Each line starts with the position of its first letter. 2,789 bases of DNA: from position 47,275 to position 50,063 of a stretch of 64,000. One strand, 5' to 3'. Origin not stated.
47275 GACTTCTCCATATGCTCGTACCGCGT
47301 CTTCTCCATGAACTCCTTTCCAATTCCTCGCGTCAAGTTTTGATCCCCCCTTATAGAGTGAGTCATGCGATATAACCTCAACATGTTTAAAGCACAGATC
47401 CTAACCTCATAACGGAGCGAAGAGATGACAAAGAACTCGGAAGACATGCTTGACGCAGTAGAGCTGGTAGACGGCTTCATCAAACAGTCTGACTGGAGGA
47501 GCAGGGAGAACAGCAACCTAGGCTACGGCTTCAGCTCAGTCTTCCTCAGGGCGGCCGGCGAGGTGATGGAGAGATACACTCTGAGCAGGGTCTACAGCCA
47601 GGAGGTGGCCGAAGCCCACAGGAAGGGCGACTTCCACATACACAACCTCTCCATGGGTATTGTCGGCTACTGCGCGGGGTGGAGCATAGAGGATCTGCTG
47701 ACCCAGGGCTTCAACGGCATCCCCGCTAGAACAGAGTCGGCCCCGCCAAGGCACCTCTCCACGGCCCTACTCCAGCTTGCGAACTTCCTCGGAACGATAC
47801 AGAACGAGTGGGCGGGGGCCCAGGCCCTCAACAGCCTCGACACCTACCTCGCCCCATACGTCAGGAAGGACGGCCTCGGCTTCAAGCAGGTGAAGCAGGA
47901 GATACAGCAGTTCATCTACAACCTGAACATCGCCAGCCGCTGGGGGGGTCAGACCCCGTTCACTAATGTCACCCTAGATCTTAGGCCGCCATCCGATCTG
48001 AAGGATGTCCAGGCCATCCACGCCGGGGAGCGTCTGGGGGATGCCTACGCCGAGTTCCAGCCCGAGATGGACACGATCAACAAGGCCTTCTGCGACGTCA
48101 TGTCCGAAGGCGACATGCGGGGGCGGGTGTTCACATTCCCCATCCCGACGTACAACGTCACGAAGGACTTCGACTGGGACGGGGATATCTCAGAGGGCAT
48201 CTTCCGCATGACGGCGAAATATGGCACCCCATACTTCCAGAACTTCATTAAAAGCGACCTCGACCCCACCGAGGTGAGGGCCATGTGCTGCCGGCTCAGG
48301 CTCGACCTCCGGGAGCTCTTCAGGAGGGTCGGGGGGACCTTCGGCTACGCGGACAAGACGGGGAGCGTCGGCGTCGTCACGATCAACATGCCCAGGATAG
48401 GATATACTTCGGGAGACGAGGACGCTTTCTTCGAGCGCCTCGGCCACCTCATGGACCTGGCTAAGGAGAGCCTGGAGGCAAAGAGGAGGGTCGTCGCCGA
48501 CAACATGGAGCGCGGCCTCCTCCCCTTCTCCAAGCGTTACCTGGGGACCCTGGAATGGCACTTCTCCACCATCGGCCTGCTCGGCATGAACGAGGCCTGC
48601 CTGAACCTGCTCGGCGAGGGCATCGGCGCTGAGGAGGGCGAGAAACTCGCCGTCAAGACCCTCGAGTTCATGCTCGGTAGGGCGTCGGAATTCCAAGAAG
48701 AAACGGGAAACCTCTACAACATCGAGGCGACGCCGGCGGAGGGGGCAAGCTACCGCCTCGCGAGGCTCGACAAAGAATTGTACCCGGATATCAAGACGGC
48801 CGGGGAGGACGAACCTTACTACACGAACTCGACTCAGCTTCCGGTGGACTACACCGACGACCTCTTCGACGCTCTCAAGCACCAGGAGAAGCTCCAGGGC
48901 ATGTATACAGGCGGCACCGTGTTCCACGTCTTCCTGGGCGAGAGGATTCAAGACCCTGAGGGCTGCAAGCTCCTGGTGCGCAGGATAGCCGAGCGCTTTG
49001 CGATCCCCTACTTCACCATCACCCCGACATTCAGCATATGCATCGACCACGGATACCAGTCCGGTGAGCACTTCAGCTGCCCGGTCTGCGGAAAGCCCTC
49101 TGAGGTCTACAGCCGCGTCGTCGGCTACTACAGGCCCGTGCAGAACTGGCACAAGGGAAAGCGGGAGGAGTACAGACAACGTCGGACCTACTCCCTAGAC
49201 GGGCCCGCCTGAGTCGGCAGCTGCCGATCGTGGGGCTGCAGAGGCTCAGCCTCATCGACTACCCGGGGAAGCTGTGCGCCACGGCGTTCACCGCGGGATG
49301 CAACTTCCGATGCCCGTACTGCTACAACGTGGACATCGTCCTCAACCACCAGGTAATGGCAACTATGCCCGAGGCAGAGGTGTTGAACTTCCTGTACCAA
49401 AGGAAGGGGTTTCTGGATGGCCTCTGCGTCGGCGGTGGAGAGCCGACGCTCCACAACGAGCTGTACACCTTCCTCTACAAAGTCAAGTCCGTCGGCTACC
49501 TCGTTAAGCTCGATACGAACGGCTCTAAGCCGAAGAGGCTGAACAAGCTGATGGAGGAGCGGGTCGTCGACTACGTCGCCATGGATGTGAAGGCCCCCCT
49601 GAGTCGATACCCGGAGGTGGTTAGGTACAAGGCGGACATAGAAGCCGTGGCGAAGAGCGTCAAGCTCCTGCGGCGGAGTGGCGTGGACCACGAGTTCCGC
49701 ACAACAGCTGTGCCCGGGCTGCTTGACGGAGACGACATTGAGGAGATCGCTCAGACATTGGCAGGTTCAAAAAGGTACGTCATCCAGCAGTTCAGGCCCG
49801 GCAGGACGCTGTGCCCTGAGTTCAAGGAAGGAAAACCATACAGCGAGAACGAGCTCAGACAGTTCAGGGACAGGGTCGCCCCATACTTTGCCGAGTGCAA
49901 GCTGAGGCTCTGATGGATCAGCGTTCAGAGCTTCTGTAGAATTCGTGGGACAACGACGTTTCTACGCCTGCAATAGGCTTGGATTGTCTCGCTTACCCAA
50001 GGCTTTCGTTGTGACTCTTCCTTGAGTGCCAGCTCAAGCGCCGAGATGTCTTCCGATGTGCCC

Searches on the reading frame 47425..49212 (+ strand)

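Call 36: search_protein_families(library=ncbifam, proteins=[window:47425-49212:+], max_evalue=0.000001)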
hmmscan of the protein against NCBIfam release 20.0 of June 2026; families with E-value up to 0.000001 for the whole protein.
window:47425-49212:+ (595 aa): 8 families
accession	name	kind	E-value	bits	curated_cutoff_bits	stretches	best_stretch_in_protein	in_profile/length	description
NF006126.0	PRK08270.1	equivalog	9.2e-285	946.2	548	1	4-590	94-682/684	ribonucleoside triphosphate reductase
TIGR02487.1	NrdD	equivalog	2.8e-160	534.7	326.35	1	28-588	2-580/581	anaerobic ribonucleoside-triphosphate reductase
NF006358.0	PRK08579.1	equivalog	3.4e-127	425.2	585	2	12-298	10-293/624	anaerobic ribonucleoside triphosphate reductase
NF006127.0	PRK08271.1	equivalog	6.1e-74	249.6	545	1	58-589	100-627/631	anaerobic ribonucleoside-triphosphate reductase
TIGR02827.1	RNR_anaer_Bdell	equivalog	7e-52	176.7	568.3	1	58-586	73-594/596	anaerobic ribonucleoside-triphosphate reductase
NF005497.0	PRK07111.1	equivalog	1.1e-51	176.1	764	2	268-588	411-742/746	anaerobic ribonucleoside triphosphate reductase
NF006732.0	PRK09263.1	equivalog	7.1e-40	137.1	657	2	314-587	406-703/712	anaerobic ribonucleoside-triphosphate reductase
NF011292.0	PRK14704.1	equivalog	1.3e-28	100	736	1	382-586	405-614/618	anaerobic ribonucleoside triphosphate reductase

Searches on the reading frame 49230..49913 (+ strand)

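Call 36: search_protein_families(library=ncbifam, proteins=[window:49230-49913:+], max_evalue=0.000001)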
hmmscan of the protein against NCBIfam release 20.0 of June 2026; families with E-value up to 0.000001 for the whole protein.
window:49230-49913:+ (227 aa): 15 families
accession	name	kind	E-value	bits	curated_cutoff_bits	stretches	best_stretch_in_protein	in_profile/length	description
TIGR02495.1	NrdG2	equivalog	3.6e-61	205.9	131.15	1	2-189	4-193/193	anaerobic ribonucleoside-triphosphate reductase activating protein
TIGR04041.1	activase_YjjW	hypoth_equivalog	3.3e-20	72.6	250.2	1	45-215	92-264/276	YjjW family glycine radical enzyme activase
TIGR02493.1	PFLA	equivalog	1.4e-17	63.9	231.75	1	7-179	9-185/235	pyruvate formate-lyase-activating protein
TIGR04317.1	W_rSAM_matur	equivalog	1.7e-11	43.8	380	1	20-149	10-138/349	tungsten cofactor oxidoreductase radical SAM maturase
TIGR02494.1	PFLE_PFLC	subfamily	7.1e-10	38.6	174.35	0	55-181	119-243/293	glycyl-radical enzyme activating protein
TIGR02666.1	moaA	equivalog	9e-10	38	284.05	1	21-152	17-155/336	GTP 3',8-cyclase MoaA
NF038283.1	viperin_w_prok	equivalog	1.3e-08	34.4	180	1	20-103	8-97/281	viperin family antiviral radical SAM protein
TIGR03963.1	rSAM_QueE_Clost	equivalog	1.4e-08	34.7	260.1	1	13-131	18-133/219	putative 7-carboxy-7-deazaguanine synthase QueE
NF045574.1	sacti_mat_StsB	exception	2e-08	33.5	625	1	18-156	100-237/466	StsB family radical SAM/SPASM domain sactipeptide maturase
TIGR04051.1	rSAM_NirJ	equivalog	2.8e-08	33.1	515.45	1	23-160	11-148/354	heme d1 biosynthesis radical SAM protein NirJ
TIGR04003.1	rSAM_BssD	equivalog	2.4e-07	30.2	496.45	0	3-36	6-38/314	[benzylsuccinate synthase]-activating enzyme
TIGR04349.1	rSAM_QueE_gams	hypoth_equivalog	2.6e-07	30.6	300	1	22-133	27-128/210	7-carboxy-7-deazaguanine synthase QueE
TIGR02491.1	NrdG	equivalog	2.9e-07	30.5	126.1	1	6-87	8-89/154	anaerobic ribonucleoside-triphosphate reductase activating protein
TIGR03972.1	rSAM_TYW1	equivalog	5.5e-07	29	317.95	0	70-167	128-226/297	4-demethylwyosine synthase TYW1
TIGR03365.1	Bsubt_queE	equivalog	8.8e-07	28.7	206.1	0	21-107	29-118/238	7-carboxy-7-deazaguanine synthase QueE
